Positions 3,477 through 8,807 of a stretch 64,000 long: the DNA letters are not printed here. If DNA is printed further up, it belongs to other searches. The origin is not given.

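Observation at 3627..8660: Single 1677-aa polypeptide combining GT2, two GT4 domains and a TPR tail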

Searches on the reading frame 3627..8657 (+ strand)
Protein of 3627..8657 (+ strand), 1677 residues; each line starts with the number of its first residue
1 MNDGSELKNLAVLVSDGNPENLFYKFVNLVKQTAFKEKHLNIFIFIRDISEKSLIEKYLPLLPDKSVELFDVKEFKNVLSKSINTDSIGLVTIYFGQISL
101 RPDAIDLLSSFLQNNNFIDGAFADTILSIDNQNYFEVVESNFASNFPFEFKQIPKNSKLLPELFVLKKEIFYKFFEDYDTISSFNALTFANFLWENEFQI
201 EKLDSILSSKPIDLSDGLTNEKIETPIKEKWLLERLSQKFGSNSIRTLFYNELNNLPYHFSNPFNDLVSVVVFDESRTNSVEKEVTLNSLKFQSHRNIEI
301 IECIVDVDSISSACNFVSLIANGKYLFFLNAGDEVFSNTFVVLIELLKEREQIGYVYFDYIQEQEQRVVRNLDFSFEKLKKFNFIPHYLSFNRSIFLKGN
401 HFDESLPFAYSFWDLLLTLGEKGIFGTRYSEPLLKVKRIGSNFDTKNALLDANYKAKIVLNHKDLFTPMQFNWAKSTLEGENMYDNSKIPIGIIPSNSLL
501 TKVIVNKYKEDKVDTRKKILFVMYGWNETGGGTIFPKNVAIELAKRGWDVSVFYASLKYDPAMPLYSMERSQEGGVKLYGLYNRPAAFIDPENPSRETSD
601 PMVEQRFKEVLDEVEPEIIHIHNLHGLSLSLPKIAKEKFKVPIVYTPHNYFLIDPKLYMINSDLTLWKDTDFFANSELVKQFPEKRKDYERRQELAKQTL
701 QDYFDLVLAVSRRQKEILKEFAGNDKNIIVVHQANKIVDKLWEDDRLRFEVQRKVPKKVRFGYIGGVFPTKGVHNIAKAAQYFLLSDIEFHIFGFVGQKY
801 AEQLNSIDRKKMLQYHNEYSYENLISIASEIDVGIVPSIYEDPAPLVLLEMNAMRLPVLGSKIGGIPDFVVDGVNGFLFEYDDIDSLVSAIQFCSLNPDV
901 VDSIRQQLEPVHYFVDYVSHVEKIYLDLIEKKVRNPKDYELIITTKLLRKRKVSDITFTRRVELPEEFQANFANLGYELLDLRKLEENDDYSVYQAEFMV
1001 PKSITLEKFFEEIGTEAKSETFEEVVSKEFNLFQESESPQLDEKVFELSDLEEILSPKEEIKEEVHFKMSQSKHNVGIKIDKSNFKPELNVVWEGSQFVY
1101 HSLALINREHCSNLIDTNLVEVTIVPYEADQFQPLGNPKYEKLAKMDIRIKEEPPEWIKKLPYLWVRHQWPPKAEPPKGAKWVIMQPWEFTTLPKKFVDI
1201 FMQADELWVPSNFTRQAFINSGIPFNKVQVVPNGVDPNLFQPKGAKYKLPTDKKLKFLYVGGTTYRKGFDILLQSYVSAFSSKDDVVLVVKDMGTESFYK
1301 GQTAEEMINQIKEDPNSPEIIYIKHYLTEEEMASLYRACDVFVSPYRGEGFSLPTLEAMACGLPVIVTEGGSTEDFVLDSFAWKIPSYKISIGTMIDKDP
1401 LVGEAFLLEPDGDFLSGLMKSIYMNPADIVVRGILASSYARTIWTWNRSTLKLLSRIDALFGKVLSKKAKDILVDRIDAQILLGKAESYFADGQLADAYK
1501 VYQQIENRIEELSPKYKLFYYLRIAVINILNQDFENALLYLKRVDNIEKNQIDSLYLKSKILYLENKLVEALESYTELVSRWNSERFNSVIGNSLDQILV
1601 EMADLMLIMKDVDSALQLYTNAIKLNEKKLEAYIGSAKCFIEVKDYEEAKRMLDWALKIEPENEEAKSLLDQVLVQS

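Call 6: search_protein_families(library=pfam, proteins=[window:3627-8657:+], max_evalue=1)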
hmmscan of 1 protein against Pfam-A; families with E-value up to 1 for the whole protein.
window:3627-8657:+ (1677 aa): 27 families (the best 25 are shown)
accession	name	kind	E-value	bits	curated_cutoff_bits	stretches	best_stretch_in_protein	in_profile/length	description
PF00534.26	Glycos_transf_1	-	4.3e-41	140.8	26.4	2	750-899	7-160/172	Glycosyl transferases group 1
PF13692.12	Glyco_trans_1_4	-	3.2e-35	121.9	27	2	1256-1377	3-115/142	Glycosyl transferases group 1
PF13439.12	Glyco_transf_4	-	1.9e-21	77.3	28.5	2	530-732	2-163/170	Glycosyltransferase Family 4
PF13579.12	Glyco_trans_4_4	-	2e-13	51.4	29.7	2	533-731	4-155/158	Glycosyl transferase 4-like domain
PF14559.12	TPR_19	-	1.6e-12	48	25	1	1609-1672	4-67/68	Tetratricopeptide repeat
PF20706.3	GT4-conflict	-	1.5e-08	34.5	26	1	1236-1369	178-312/385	Family 4 Glycosyltransferase in conflict systems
PF13424.12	TPR_12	-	1.1e-07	32.4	30.1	2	1479-1543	3-70/77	Tetratricopeptide repeat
PF12895.13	ANAPC3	-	2.9e-07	31.1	27.2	1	1603-1655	30-81/82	Anaphase-promoting complex, cyclosome, subunit 3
PF07719.23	TPR_2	-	9.6e-07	28.9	27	0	1599-1628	4-33/34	Tetratricopeptide repeat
PF14853.12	Fis1_TPR_C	-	4.8e-06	27.1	25.3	1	1643-1670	14-41/53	Fis1 C-terminal tetratricopeptide repeat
PF13428.12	TPR_14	-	8.2e-06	26.5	23.5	1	1631-1667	2-38/44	Tetratricopeptide repeat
PF13524.12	Glyco_trans_1_2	-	1.7e-05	25.2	25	1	1322-1374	30-86/144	Glycosyl transferase-like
PF00535.33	Glycos_transf_2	-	0.00096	19.6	23.3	1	267-384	28-132/168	Glycosyl transferase family 2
PF22772.2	WsaF_C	-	0.0012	19.2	27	1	1325-1383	61-116/133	WsaF, C-terminal domain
PF17874.7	TPR_MalT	-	0.0014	18.4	45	1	1548-1656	76-187/336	MalT-like TPR region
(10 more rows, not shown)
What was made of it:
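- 7992..8657 (+): C-terminal TPR domain (aa 1456-1677), about 11 helices packed as repeats directly after GT-B2. Together with GT-B2 it forms the conserved 591-aa cassette. Call 6 (TPR_19, TPR_12, TPR_2, TPR_14 above their cut-offs).
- On GT4 / Pfam Glycos_transf_1 + Glyco_transf_4 (both GT-B modules): Call 6: PF00534 140.8 bits over 2 stretches and PF13439 77.3 bits.
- On TPR domain: TPR_19 scores 48.0 bits (cut-off 25) and TPR_12 scores 32.4 (cut-off 30.1) (call 6).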

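Call 7: search_protein_families(library=ncbifam, proteins=[window:3627-8657:+], max_evalue=1)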
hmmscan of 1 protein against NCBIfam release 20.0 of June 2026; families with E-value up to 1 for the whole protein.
window:3627-8657:+ (1677 aa): 42 families (the best 25 are shown)
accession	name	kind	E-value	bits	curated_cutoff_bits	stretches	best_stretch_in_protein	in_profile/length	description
TIGR02149.1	glgA_Coryne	subfamily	2.9e-30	105.7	302.4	2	1222-1380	165-325/391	glycogen synthase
TIGR03088.1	stp2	hypoth_equivalog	3e-22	79.2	409.05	2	1222-1380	156-314/374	TIGR03088 family PEP-CTERM/XrtA system glycosyltransferase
NF041876.1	EPS_EpsE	equivalog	7.9e-20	71.4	400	2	1226-1379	186-336/389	exopolysaccharide biosynthesis GT4 family glycosyltransferase EpsE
NF012028.0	PRK15484.1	subfamily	1.8e-19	70.1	618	2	1206-1380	142-319/380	lipopolysaccharide N-acetylglucosaminyltransferase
TIGR03449.1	mycothiol_MshA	equivalog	3.1e-19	69.2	462.5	2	1222-1372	184-337/406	D-inositol-3-phosphate glycosyltransferase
NF047684.1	TeichurnBiosyTuaC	equivalog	8.4e-18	64.5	550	2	704-908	165-365/391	teichuronic acid biosynthesis protein TuaC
TIGR04063.1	stp3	hypoth_equivalog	1.2e-15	57.4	442.05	3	1200-1375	154-331/397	TIGR04063 family PEP-CTERM/XrtA system glycosyltransferase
TIGR02095.1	glgA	subfamily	1.2e-15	57.2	328.45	2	733-892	268-436/477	glycogen/starch synthase, ADP-glucose type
TIGR04047.1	MSMEG_0565_glyc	hypoth_equivalog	1.3e-15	57.3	259.85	1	1228-1394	161-333/373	MSMEG_0565 family glycosyltransferase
TIGR03999.1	thiol_BshA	equivalog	2.5e-15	56.3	273.7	2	823-889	265-330/375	N-acetyl-alpha-D-glucosaminyl L-malate synthase BshA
TIGR04157.1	glyco_rSAM_CFB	subfamily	2.4e-14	53.2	400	2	697-884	163-353/406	TIGR04157 family glycosyltransferase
NF053787.1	GlcN_PG_synth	equivalog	9.3e-13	47.7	480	1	1198-1379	138-302/361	N-acetylglucosaminyl phosphatidylglycerol synthase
NF038229.1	Glyco4_Geo_Pelo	equivalog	1.7e-11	43.7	400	2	698-882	105-288/338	GPMC system family 4 glycosyltransferase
TIGR02472.1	sucr_P_syn_N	equivalog_domain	1.8e-10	40.2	576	2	1227-1377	210-379/439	sucrose-phosphate synthase, putative, glycosyltransferase domain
TIGR02917.1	PEP_TPR_lipo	equivalog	3.3e-09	35.2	312.2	2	1602-1674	131-203/899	XrtA/PEP-CTERM system TPR-repeat protein PrsT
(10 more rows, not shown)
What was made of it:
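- NCBIfam scores are far below every equivalog cut-off (call 7).
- Tried and rejected: Curated family assignment: all NCBIfam hits are far below their cut-offs, for example glgA_Coryne at 105.7 bits against 302.4 (call 7).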

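Call 10: find_homologous_proteins(query=window:3627-8657:+, max_evalue=1e-10)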
Query window:3627-8657:+ (1677 aa): 18 proteins with E <= 1e-10 among 8000 candidates.
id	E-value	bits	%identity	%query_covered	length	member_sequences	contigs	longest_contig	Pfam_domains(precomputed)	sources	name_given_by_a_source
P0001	0.0e+0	3735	99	100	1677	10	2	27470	PF14853.13,PF13579.13,PF13524.13,PF13428.13,PF13439.13,PF13692.13,PF14559.13,PF00534.27,PF12895.14,PF13424.13,PF07719.24,PF20706.4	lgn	-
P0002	0.0e+0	2751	71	100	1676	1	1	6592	PF14853.13,PF13579.13,PF13524.13,PF13428.13,PF13439.13,PF13692.13,PF14559.13,PF00534.27,PF17874.8,PF00515.35,PF12895.14,PF13424.13,PF13432.13,PF07719.24,PF20706.4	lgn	-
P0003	0.0e+0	2642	69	99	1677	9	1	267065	PF14559.13,PF00534.27,PF13579.13,PF12895.14,PF13424.13,PF13428.13,PF13439.13,PF07719.24,PF20706.4,PF13692.13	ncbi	ncbi:MAG: glycosyltransferase [Candidatus Kapaibacteriota bacterium]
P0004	0.0e+0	2411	63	99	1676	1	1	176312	PF23914.2,PF13579.13,PF13428.13,PF13439.13,PF13692.13,PF14559.13,PF00534.27,PF17874.8,PF12895.14,PF13424.13,PF07719.24,PF20706.4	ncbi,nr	ncbi:MAG: glycosyltransferase [Ignavibacteria bacterium]|nr:glycosyltransferase [Ignavibacteria bact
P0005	0.0e+0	2408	63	100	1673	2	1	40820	PF14559.13,PF00534.27,PF17874.8,PF13579.13,PF00515.35,PF13524.13,PF12895.14,PF13439.13,PF07719.24,PF20706.4,PF13692.13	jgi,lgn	jgi:glycosyltransferase involved in cell wall biosynthesis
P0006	0.0e+0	2406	63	100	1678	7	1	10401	PF23914.2,PF13414.13,PF13579.13,PF13428.13,PF13439.13,PF13692.13,PF14559.13,PF00534.27,PF00515.35,PF12895.14,PF13424.13,PF13432.13,PF07719.24,PF20706.4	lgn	-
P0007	0.0e+0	2371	62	100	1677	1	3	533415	PF14559.13,PF00534.27,PF13579.13,PF12895.14,PF13424.13,PF13432.13,PF13428.13,PF13439.13,PF07719.24,PF20706.4,PF13692.13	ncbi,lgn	-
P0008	0.0e+0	1957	54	98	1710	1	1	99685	PF14559.13,PF00534.27,PF13579.13,PF00515.35,PF13428.13,PF13439.13,PF07719.24,PF20706.4,PF13692.13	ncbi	-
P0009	0.0e+0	1934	54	98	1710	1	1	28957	PF14559.13,PF00534.27,PF13414.13,PF13579.13,PF00515.35,PF13524.13,PF13424.13,PF13439.13,PF07719.24,PF20706.4,PF13692.13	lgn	-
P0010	0.0e+0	1920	52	100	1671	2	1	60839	PF14559.13,PF00534.27,PF13579.13,PF00515.35,PF13524.13,PF13428.13,PF13439.13,PF00535.33,PF07719.24,PF20706.4,PF13692.13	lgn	-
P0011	0.0e+0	1906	52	100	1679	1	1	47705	PF13579.13,PF13524.13,PF13428.13,PF13439.13,PF00535.33,PF13692.13,PF14559.13,PF00534.27,PF00515.35,PF13424.13,PF13181.13,PF07719.24,PF20706.4,PF13174.13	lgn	-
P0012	0.0e+0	1896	51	100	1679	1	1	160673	PF14559.13,PF00534.27,PF13579.13,PF13524.13,PF13439.13,PF00535.33,PF20706.4,PF13692.13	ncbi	-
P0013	0.0e+0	1882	54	94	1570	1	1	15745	PF13579.13,PF13524.13,PF13428.13,PF13439.13,PF00535.33,PF13692.13,PF14559.13,PF00534.27,PF00515.35,PF13424.13,PF13181.13,PF07719.24,PF20706.4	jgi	jgi:glycosyltransferase involved in cell wall biosynthesis/thioredoxin-like negative regulator of Gr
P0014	0.0e+0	1875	52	100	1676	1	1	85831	PF25060.1,PF13579.13,PF13428.13,PF13439.13,PF13692.13,PF14559.13,PF00534.27,PF00515.35,PF12895.14,PF13424.13,PF13432.13,PF13181.13,PF07719.24,PF20706.4,PF13174.13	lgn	-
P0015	0.0e+0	1817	51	99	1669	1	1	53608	PF23914.2,PF13579.13,PF13428.13,PF13439.13,PF13692.13,PF14559.13,PF00534.27,PF00515.35,PF12895.14,PF13424.13,PF13432.13,PF13181.13,PF07719.24,PF20706.4,PF13174.13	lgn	-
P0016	0.0e+0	1804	51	98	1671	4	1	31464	PF23914.2,PF13579.13,PF13428.13,PF13439.13,PF13692.13,PF14559.13,PF00534.27,PF00515.35,PF13424.13,PF13432.13,PF13181.13,PF07719.24,PF20706.4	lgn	-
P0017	0.0e+0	1797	51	98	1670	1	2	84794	PF14853.13,PF23914.2,PF13579.13,PF13428.13,PF13439.13,PF13692.13,PF14559.13,PF00534.27,PF00515.35,PF13424.13,PF13181.13,PF07719.24,PF20706.4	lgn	-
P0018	5.2e-16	76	31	11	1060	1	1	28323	PF00534.27,PF13524.13,PF13439.13,PF20706.4,PF13692.13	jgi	-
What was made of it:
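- A 99% identical copy occurs on two other contigs (P0001, call 10).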

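Call 18: find_encoding_contigs(protein=P0003, flank=10000, max_places=2)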
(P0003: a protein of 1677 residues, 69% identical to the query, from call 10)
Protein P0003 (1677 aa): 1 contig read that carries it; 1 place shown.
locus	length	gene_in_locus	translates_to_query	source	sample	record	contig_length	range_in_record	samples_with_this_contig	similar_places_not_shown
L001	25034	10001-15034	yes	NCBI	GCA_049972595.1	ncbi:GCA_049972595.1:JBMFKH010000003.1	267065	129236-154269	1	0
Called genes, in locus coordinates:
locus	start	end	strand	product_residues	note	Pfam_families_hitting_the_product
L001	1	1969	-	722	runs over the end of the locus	PF00916:Sulfate_transp, PF01740:STAS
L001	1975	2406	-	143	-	PF00072:Response_reg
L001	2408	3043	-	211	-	-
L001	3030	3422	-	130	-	PF00072:Response_reg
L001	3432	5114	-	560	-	PF02743:dCache_1 (weak), PF00512:HisKA, PF02518:HATPase_c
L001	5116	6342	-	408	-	PF13189:Cytidylate_kin2, PF00072:Response_reg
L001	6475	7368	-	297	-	PF00892:EamA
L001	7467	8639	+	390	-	PF00108:Thiolase_N, PF00109:ketoacyl-synt (faint), PF02803:Thiolase_C, PF22691:Thiolase_C_1 (weak)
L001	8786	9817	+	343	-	PF08240:ADH_N, PF00107:ADH_zinc_N, PF13602:ADH_zinc_N_2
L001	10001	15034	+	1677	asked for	PF13439:Glyco_transf_4, PF13579:Glyco_trans_4_4, PF00534:Glycos_transf_1, PF13692:Glyco_trans_1_4, PF13439:Glyco_transf_4 (weak), PF00534:Glycos_transf_1, PF13692:Glyco_trans_1_4, PF20706:GT4-conflict, +5 more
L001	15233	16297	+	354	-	PF02016:Peptidase_S66, PF17676:Peptidase_S66C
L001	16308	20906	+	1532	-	PF00092:VWA, PF13519:VWA_2, PF15780:ASH (faint), PF22073:Cep192_D4 (faint), PF22544:HYDIN_VesB_CFA65-like_Ig (faint), PF24507:Ig_CFAP65_4th (faint), PF24798:Ig-CFAP74_4th (weak), PF18962:Por_Secre_tail (weak), +3 more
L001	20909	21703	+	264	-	PF00793:DAHP_synth_1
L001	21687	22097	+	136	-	-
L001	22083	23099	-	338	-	PF01408:GFO_IDH_MocA, PF01488:Shikimate_DH (weak), PF22725:GFO_IDH_MocA_C3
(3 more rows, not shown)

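Call 19: find_encoding_contigs(protein=P0012, flank=10000, max_places=2)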
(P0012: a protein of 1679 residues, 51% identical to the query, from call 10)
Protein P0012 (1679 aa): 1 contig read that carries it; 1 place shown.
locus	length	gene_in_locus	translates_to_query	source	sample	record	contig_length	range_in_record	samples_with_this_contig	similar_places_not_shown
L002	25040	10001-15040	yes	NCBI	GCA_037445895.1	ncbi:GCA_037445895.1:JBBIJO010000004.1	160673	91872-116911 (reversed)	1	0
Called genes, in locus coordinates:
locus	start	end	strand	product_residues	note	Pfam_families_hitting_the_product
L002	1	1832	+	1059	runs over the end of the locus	PF02384:N6_Mtase, PF20473:MmeI_Mtase (weak), PF07669:Eco57I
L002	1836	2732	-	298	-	PF02517:Rce1-like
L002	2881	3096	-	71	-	-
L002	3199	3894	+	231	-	PF02254:TrkA_N, PF03721:UDPG_MGDP_dh_N (weak), PF02080:TrkA_C (faint)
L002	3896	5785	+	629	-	PF26549:Tricorn_N (faint), PF07676:PD40 (weak)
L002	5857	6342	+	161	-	PF12836:HHH_3, PF14520:HHH_5 (faint), PF00633:HHH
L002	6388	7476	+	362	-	PF01571:GCV_T, PF08669:GCV_T_C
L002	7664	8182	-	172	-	PF13428:TPR_14 (faint), PF14559:TPR_19 (weak)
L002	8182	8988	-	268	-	PF01027:Bax1-I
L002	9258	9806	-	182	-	PF00156:Pribosyltran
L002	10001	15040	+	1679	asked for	PF13439:Glyco_transf_4, PF13579:Glyco_trans_4_4, PF00534:Glycos_transf_1, PF13692:Glyco_trans_1_4, PF13439:Glyco_transf_4 (weak), PF00534:Glycos_transf_1, PF13692:Glyco_trans_1_4, PF20706:GT4-conflict, +3 more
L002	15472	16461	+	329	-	PF20030:bpMoxR, PF00004:AAA (weak), PF07726:AAA_3, PF07728:AAA_5, PF17863:AAA_lid_2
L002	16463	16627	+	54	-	-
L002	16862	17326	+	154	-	PF13279:4HBT_2, PF03061:4HBT (weak)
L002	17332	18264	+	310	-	PF19572:PorV (faint)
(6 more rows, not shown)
